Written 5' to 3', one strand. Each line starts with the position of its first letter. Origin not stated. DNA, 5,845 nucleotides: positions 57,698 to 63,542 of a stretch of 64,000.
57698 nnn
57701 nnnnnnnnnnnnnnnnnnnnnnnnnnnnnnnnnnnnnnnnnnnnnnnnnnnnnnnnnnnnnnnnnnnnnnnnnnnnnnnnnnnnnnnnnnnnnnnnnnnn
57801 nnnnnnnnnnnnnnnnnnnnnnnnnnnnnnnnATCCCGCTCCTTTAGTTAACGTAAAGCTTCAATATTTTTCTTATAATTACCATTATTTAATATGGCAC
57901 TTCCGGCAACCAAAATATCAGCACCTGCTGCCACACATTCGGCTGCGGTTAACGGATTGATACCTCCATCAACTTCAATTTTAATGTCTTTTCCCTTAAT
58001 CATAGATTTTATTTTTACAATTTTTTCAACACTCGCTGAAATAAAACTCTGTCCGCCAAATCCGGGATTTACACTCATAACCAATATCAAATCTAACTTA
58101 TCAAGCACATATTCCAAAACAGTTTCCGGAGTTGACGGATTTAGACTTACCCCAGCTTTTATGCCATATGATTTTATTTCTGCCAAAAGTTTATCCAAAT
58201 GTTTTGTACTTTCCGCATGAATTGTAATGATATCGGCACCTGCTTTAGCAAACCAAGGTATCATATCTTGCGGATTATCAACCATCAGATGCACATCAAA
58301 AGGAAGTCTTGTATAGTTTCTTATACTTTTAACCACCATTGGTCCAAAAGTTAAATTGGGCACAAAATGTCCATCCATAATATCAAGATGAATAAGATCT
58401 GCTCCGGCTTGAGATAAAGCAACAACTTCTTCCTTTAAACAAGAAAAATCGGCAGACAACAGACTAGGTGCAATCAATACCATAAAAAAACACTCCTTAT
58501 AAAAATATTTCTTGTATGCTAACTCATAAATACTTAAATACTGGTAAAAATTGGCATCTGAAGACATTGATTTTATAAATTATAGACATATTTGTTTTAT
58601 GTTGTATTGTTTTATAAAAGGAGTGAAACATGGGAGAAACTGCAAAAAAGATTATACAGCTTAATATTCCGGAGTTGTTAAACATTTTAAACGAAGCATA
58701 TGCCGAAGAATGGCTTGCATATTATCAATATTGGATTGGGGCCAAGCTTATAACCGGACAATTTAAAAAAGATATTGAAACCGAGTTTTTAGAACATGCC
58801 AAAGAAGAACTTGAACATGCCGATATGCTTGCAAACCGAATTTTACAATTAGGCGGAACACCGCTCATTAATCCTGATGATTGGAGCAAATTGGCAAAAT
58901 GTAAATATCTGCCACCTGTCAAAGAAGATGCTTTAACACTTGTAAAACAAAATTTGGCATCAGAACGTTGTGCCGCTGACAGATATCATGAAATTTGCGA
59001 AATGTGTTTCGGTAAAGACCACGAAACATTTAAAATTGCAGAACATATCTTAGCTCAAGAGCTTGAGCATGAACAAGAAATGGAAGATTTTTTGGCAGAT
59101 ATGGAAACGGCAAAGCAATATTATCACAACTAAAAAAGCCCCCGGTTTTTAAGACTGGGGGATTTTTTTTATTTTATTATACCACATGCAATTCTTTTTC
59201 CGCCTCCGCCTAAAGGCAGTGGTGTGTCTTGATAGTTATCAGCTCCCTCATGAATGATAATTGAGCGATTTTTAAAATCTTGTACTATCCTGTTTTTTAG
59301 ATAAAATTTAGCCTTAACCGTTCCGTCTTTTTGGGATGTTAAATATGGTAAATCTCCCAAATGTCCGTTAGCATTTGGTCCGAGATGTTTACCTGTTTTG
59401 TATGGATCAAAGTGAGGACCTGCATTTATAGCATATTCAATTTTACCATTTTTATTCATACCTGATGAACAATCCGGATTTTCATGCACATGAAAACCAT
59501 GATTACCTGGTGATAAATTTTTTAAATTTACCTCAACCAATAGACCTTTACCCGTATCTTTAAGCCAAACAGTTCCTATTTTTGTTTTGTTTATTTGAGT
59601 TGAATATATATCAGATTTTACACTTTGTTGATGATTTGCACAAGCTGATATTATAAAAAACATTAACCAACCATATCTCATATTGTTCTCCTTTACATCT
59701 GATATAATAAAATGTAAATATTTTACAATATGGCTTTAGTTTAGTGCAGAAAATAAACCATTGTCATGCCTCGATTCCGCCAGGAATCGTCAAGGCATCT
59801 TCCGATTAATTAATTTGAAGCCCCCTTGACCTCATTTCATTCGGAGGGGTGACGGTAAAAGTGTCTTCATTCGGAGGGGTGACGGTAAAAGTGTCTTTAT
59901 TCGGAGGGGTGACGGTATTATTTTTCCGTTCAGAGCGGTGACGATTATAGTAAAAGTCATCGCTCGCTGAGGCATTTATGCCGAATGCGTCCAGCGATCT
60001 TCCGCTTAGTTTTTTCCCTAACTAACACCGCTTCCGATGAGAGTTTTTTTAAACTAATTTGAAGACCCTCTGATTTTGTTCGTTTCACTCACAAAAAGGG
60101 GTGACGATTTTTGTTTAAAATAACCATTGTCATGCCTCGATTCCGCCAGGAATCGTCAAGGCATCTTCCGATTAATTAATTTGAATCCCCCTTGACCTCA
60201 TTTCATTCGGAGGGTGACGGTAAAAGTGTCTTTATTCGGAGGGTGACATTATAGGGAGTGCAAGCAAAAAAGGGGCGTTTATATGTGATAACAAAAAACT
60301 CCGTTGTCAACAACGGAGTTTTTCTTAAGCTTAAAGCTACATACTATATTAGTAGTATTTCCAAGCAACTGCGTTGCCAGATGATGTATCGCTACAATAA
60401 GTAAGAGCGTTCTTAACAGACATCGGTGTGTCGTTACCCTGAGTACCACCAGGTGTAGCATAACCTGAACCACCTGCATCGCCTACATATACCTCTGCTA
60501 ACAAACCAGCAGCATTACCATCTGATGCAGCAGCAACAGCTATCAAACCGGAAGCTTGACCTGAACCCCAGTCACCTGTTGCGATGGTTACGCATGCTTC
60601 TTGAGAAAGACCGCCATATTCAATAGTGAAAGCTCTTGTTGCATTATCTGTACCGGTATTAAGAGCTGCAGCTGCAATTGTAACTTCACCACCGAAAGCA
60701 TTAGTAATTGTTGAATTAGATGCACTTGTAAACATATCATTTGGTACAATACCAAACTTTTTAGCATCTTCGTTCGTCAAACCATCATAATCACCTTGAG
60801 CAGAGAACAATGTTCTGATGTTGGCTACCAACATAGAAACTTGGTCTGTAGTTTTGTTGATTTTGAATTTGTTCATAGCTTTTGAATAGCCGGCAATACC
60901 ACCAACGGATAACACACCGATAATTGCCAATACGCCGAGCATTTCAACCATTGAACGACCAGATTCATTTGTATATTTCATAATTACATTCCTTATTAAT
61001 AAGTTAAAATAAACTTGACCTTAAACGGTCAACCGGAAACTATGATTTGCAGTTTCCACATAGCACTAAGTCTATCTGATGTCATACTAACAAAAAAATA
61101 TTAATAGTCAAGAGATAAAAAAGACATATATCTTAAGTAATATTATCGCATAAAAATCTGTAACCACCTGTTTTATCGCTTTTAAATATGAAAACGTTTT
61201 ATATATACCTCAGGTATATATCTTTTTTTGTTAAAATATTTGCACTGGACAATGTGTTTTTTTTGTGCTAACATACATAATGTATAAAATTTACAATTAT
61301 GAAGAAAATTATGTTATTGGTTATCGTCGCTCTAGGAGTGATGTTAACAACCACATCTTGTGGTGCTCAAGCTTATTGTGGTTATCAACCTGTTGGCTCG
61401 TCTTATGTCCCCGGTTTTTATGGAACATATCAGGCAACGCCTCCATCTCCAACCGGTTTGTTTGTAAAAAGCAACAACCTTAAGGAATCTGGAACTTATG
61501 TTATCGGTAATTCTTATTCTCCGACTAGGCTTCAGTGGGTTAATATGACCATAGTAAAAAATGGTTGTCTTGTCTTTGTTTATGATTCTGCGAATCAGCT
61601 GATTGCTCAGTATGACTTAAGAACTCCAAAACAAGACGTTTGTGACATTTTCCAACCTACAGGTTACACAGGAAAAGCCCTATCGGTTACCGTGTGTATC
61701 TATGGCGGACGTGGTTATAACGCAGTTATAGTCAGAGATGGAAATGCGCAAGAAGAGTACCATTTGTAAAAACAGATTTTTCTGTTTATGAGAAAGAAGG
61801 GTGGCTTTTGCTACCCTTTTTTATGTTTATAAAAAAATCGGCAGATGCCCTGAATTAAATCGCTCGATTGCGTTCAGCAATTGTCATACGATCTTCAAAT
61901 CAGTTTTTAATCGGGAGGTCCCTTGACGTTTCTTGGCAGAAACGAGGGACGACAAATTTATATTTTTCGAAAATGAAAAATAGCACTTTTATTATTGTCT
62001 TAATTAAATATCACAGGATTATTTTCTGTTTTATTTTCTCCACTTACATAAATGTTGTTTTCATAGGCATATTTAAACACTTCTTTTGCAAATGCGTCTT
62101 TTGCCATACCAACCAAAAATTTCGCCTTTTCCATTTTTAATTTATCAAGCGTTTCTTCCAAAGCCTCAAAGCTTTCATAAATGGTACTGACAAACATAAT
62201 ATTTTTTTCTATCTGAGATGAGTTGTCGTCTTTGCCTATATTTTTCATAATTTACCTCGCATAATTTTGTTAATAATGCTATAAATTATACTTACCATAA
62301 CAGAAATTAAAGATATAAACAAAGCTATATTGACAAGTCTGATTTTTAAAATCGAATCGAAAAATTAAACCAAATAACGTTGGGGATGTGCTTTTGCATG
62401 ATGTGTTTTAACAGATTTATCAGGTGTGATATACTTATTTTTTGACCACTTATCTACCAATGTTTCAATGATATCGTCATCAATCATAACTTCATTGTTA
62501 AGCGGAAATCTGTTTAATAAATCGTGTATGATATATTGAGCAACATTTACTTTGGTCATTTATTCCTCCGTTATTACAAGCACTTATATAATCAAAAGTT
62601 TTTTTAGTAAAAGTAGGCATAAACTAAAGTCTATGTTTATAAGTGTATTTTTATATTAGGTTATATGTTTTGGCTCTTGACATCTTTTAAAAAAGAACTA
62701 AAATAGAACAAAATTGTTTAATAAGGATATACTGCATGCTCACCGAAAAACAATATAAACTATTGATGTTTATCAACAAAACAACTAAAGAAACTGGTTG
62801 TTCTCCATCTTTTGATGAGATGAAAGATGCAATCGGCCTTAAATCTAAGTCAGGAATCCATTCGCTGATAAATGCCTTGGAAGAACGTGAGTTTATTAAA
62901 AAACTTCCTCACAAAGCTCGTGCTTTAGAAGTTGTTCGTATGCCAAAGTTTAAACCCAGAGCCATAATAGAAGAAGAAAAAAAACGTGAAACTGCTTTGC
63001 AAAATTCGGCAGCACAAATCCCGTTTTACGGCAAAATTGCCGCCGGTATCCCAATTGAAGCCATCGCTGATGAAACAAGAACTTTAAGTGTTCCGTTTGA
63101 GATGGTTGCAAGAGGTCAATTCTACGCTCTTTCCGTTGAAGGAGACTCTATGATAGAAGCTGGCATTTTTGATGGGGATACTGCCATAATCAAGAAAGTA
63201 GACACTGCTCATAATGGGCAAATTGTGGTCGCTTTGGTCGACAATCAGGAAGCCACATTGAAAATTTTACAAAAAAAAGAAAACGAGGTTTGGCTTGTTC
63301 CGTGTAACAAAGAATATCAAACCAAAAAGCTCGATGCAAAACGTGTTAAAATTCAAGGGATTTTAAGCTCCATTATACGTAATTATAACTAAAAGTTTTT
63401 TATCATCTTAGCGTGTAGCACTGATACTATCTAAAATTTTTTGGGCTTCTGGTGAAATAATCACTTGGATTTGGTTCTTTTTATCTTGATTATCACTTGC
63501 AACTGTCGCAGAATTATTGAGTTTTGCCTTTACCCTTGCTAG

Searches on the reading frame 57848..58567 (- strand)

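Call 14: search_protein_families(library=pfam, proteins=[window:57848-58567:-], max_evalue=0.01)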
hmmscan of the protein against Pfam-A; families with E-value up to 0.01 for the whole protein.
window:57848-58567:- (239 aa): 7 families
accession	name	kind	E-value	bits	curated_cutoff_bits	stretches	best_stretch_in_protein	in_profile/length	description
PF00834.25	Ribul_P_3_epim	-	8.2e-83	277.1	21.1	1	32-225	2-197/198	Ribulose-phosphate 3 epimerase family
PF00215.30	OMPdecase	-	1.5e-05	25.5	27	1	107-237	75-220/221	Orotidine 5'-phosphate decarboxylase / HUMPS family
PF01884.23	PcrB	-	4.9e-05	23.4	23.9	0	177-232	165-216/226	PcrB family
PF01729.25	QRPTase_C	-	5.8e-05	23.3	23.1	0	178-225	112-158/169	Quinolinate phosphoribosyl transferase, C-terminal domain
PF04131.20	NanE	-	0.00037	20.2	27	1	106-226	60-177/192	Putative N-acetylmannosamine-6-phosphate epimerase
PF00977.27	His_biosynth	-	0.00067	19.6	23.6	0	184-232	63-112/228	Histidine biosynthesis protein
PF00290.26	Trp_syntA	-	0.0019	17.6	27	1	103-228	108-232/259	Tryptophan synthase alpha chain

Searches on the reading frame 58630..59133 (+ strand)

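Call 14: search_protein_families(library=pfam, proteins=[window:58630-59133:+], max_evalue=0.01)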
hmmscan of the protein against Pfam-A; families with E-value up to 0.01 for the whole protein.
window:58630-59133:+ (167 aa): 3 families
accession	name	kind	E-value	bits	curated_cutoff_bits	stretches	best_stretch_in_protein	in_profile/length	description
PF00210.30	Ferritin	-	2e-29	102.8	24.5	1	18-160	2-141/142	Ferritin-like domain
PF02915.23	Rubrerythrin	-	0.00027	21.8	22.8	1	18-151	1-133/137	Rubrerythrin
PF03232.19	COQ7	-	0.006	16.7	23.5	0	105-158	7-59/169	Ubiquinone biosynthesis protein COQ7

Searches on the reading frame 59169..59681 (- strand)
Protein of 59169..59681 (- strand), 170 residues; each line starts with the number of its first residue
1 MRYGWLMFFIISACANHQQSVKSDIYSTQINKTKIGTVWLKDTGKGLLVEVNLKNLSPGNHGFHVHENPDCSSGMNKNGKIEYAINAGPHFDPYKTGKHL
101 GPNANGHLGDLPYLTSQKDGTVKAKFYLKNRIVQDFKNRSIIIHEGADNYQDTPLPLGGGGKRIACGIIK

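Call 14: search_protein_families(library=pfam, proteins=[window:59169-59681:-], max_evalue=0.01)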
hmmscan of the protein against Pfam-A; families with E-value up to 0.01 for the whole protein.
window:59169-59681:- (170 aa): 1 family
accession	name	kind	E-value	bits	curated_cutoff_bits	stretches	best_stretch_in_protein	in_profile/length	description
PF00080.25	Sod_Cu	-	2.4e-33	115.8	28.9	1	36-169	3-133/133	Copper/zinc superoxide dismutase (SODC)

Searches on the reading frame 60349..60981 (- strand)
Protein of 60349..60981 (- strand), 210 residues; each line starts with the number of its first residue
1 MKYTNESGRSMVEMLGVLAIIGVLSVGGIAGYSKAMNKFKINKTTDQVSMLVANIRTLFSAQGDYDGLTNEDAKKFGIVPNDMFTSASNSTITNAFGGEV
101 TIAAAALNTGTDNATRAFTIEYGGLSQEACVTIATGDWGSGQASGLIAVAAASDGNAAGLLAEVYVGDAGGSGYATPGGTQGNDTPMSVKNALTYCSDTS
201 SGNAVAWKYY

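Call 5: search_protein_families(library=pfam, proteins=[window:60349-60981:-], max_evalue=1)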
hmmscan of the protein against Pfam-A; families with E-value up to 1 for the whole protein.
window:60349-60981:- (210 aa): 4 families
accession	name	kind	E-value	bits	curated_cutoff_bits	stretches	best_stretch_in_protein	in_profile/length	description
PF08805.16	PilS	-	3.8e-15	56.6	22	1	41-155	4-112/138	PilS N terminal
PF05307.16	Bundlin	-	7.2e-15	56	22.3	1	39-203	7-140/151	Bundlin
PF07963.17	N_methyl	-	0.023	14.7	21.2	1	10-27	8-25/27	Prokaryotic N-terminal methylation motif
PF05946.17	TcpA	-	0.049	14.2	25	1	88-168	9-85/130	Toxin-coregulated pilus subunit TcpA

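Call 6: search_protein_families(library=ncbifam, proteins=[window:60349-60981:-], max_evalue=1)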
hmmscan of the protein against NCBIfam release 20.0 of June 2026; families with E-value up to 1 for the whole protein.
window:60349-60981:- (210 aa): 3 families
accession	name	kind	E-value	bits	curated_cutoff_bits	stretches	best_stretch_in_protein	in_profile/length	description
NF007800.0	PRK10506.1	equivalog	0.0025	17.6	158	1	4-56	6-58/163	prepilin peptidase-dependent protein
NF047827.1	T3SSXpsH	equivalog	0.024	14.4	160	1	8-64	2-58/145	type II secretion system protein XpsH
NF007862.0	PRK10574.1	equivalog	0.035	14.2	138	1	5-53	3-48/145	prepilin peptidase-dependent pilin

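Call 26: find_homologous_proteins(query=window:60349-60981:-, max_evalue=0.00001)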
Query window:60349-60981:- (210 aa): 7980 proteins with E <= 0.00001 among 8000 candidates; the best 120 are listed.
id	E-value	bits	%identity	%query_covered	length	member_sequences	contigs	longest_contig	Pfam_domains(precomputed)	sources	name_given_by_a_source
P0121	2.5e-128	444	100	100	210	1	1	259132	PF05307.17,PF08805.17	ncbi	-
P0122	5.2e-96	338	78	100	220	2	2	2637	PF05307.17,PF08805.17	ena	-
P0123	1.4e-87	311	74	100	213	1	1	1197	PF05307.17,PF08805.17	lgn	-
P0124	6.4e-86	305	72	100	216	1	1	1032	PF05307.17,PF08805.17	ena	-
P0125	1.7e-84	301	72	100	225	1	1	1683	PF05307.17,PF08805.17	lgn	-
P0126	1.1e-79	285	69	100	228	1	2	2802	PF05307.17,PF08805.17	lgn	-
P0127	3.8e-78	280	68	100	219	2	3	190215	PF05307.17,PF08805.17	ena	-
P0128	1.2e-76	275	67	100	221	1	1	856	PF05307.17,PF08805.17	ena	-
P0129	1.9e-76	274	67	100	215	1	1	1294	PF05307.17,PF08805.17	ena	-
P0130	2.3e-76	274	68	100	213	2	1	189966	PF05307.17,PF08805.17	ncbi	-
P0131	1.5e-75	272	67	100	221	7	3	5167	PF05307.17,PF08805.17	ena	-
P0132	1.9e-75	271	66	100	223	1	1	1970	PF05307.17,PF08805.17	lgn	-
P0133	4.1e-75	270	68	100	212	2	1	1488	PF05307.17,PF08805.17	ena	-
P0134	1.1e-74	269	66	100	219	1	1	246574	PF05307.17,PF08805.17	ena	-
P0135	1.9e-74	268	65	100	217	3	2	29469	PF05307.17,PF08805.17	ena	-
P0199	2.4e-68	248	61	100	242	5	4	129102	PF05307.17,PF08805.17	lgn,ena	-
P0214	2.4e-67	245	63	100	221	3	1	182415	PF05307.17,PF08805.17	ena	-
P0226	6.8e-67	243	63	100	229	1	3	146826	PF05307.17,PF08805.17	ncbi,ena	-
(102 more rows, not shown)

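Call 28: find_encoding_contigs(protein=P0134, flank=10000, max_places=2)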
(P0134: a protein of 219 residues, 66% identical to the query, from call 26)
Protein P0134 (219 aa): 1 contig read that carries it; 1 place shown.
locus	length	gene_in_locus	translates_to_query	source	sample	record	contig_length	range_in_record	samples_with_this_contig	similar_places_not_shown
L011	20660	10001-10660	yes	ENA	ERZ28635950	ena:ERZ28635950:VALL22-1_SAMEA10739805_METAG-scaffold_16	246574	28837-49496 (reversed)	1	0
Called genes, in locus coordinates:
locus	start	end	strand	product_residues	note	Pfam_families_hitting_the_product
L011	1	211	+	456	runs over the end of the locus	PF01225:Mur_ligase, PF08245:Mur_ligase_M, PF02875:Mur_ligase_C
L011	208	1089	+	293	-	PF02016:Peptidase_S66, PF17676:Peptidase_S66C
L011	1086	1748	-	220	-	PF13398:Peptidase_M50B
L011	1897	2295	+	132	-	PF01503:PRA-PH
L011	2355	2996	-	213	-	-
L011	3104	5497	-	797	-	PF00924:MS_channel_2nd, PF21082:MS_channel_3rd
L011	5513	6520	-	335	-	PF01118:Semialdhyde_dh, PF02774:Semialdhyde_dhC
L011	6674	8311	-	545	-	PF00884:Sulfatase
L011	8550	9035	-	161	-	PF00380:Ribosomal_S9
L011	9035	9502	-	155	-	PF00572:Ribosomal_L13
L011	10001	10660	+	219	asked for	PF05307:Bundlin, PF08805:PilS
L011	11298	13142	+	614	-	PF03235:GmrSD_N, PF07510:GmrSD_C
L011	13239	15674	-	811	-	PF03030:H_PPase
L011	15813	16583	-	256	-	PF23745:ANK_LRRK2 (faint), PF13606:Ank_3 (faint), PF12796:Ank_2, PF13857:Ank_5 (weak), PF00023:Ank (weak), PF13637:Ank_4 (weak), PF13857:Ank_5 (weak), PF00023:Ank (weak)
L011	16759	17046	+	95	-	PF00166:Cpn10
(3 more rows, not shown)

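Call 29: find_encoding_contigs(protein=P0214, flank=10000, max_places=2)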
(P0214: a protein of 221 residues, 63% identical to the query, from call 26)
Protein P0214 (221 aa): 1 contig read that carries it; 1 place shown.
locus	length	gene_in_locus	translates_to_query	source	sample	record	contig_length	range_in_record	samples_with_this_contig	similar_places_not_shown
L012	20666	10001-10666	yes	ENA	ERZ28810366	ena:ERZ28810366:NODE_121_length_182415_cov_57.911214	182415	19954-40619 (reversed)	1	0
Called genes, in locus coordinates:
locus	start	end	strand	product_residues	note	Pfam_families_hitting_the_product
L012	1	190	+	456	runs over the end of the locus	PF01225:Mur_ligase, PF08245:Mur_ligase_M, PF02875:Mur_ligase_C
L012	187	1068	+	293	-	PF02016:Peptidase_S66, PF17676:Peptidase_S66C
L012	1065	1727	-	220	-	PF13398:Peptidase_M50B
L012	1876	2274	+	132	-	PF01503:PRA-PH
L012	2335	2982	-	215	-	-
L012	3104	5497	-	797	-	PF00924:MS_channel_2nd, PF21082:MS_channel_3rd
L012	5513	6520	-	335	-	PF01118:Semialdhyde_dh, PF02774:Semialdhyde_dhC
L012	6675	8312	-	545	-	PF00884:Sulfatase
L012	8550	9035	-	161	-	PF00380:Ribosomal_S9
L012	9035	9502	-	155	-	PF00572:Ribosomal_L13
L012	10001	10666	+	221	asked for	PF05307:Bundlin, PF08805:PilS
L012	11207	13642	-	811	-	PF03030:H_PPase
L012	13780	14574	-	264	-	PF23745:ANK_LRRK2 (faint), PF13606:Ank_3 (faint), PF12796:Ank_2, PF13857:Ank_5 (weak), PF00023:Ank (weak), PF13637:Ank_4, PF13857:Ank_5 (weak), PF00023:Ank (weak)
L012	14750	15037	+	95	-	PF00166:Cpn10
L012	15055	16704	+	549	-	PF00118:Cpn60_TCP1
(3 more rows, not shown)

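Call 90: find_encoding_contigs(protein=P0226, flank=10000, max_places=3)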
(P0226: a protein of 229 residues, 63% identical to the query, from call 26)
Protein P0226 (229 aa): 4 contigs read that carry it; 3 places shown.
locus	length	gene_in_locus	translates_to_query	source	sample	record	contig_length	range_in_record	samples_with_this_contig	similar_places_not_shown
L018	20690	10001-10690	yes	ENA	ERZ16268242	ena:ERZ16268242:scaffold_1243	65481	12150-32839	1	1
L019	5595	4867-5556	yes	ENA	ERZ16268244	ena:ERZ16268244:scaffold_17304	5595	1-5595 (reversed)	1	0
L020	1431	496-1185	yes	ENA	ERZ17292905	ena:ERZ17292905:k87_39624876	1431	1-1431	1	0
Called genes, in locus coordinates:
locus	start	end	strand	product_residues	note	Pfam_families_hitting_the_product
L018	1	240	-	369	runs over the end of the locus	PF03739:LptF_LptG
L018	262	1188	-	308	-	PF00291:PALP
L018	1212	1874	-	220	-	PF00625:Guanylate_kin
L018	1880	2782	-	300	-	PF03755:YicC-like_N, PF08340:YicC-like_C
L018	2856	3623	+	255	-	PF00106:adh_short, PF08659:KR, PF13561:adh_short_C2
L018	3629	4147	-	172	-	PF01713:Smr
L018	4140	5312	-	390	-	PF03562:MltA, PF06725:3D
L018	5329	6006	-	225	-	PF13623:SurA_N_2 (weak), PF13624:SurA_N_3 (weak), PF04280:Tim44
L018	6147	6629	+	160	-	PF02556:SecB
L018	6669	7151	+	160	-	PF00588:SpoU_methylase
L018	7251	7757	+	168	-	PF02559:CarD_TRCF_RID, PF21095:CarD_C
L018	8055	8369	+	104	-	PF13560:HTH_31 (weak), PF12844:HTH_19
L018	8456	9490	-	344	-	PF01116:F_bP_aldolase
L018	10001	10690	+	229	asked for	PF05307:Bundlin, PF08805:PilS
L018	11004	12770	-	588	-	PF00664:ABC_membrane, PF00005:ABC_tran, PF02463:SMC_N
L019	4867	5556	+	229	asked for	PF05307:Bundlin, PF08805:PilS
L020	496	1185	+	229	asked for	PF05307:Bundlin, PF08805:PilS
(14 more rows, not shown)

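Call 91: find_encoding_contigs(protein=P0199, flank=10000, max_places=3)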
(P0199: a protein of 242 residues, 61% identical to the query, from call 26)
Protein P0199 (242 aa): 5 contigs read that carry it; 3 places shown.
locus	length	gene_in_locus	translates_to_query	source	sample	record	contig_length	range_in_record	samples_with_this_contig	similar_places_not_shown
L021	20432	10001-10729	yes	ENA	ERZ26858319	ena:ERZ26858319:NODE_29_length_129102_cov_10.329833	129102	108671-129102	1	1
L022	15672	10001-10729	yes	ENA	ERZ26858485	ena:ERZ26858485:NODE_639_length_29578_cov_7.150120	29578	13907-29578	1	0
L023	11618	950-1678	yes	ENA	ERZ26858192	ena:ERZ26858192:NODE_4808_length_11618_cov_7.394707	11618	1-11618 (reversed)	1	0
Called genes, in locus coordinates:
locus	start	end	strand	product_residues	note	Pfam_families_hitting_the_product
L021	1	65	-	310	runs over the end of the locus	PF00849:PseudoU_synth_2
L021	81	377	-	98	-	-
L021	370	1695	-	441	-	PF05496:RuvB_N, PF00004:AAA, PF07728:AAA_5 (weak), PF13173:AAA_14 (faint), PF16193:AAA_assoc_2, PF12002:MgsA_C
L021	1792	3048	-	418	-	PF25296:Decapeptide, PF00805:Pentapeptide, PF13576:Pentapeptide_3 (weak), PF13599:Pentapeptide_4, PF00805:Pentapeptide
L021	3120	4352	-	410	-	PF07690:MFS_1, PF13000:Acatn, PF07690:MFS_1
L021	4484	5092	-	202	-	-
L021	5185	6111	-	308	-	PF01430:HSP33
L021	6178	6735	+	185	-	PF02631:RecX_HTH2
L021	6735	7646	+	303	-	PF18723:HMUDK_hel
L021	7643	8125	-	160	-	PF02075:RuvC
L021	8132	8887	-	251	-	PF20772:TACO1_YebC_N, PF01709:Transcrip_reg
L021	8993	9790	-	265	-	PF00270:DEAD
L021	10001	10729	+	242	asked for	PF05307:Bundlin, PF08805:PilS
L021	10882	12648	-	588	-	PF01336:tRNA_anti-codon, PF00152:tRNA-synt_2, PF02938:GAD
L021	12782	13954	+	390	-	PF01612:DNA_pol_A_exo1, PF00570:HRDC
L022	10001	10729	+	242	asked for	PF05307:Bundlin, PF08805:PilS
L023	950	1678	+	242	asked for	PF05307:Bundlin, PF08805:PilS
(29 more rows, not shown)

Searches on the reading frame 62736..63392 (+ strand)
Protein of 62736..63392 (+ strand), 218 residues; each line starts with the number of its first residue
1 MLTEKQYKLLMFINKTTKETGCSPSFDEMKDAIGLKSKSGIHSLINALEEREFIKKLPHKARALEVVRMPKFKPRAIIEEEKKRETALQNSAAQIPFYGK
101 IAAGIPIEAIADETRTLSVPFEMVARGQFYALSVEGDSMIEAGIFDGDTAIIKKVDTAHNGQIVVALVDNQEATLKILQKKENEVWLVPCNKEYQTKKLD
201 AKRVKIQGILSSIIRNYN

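Call 14: search_protein_families(library=pfam, proteins=[window:62736-63392:+], max_evalue=0.01)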
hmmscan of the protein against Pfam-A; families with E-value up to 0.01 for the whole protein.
window:62736-63392:+ (218 aa): 3 families
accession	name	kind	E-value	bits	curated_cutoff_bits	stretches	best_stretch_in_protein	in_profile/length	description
PF00717.28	Peptidase_S24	-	6e-31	107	23.3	1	96-209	1-114/116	Peptidase S24-like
PF01726.22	LexA_DNA_bind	-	1.7e-12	47.4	23.7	1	2-63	4-65/65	LexA DNA binding domain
PF13730.12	HTH_36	-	0.0043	17.3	25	1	2-54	3-55/55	Helix-turn-helix domain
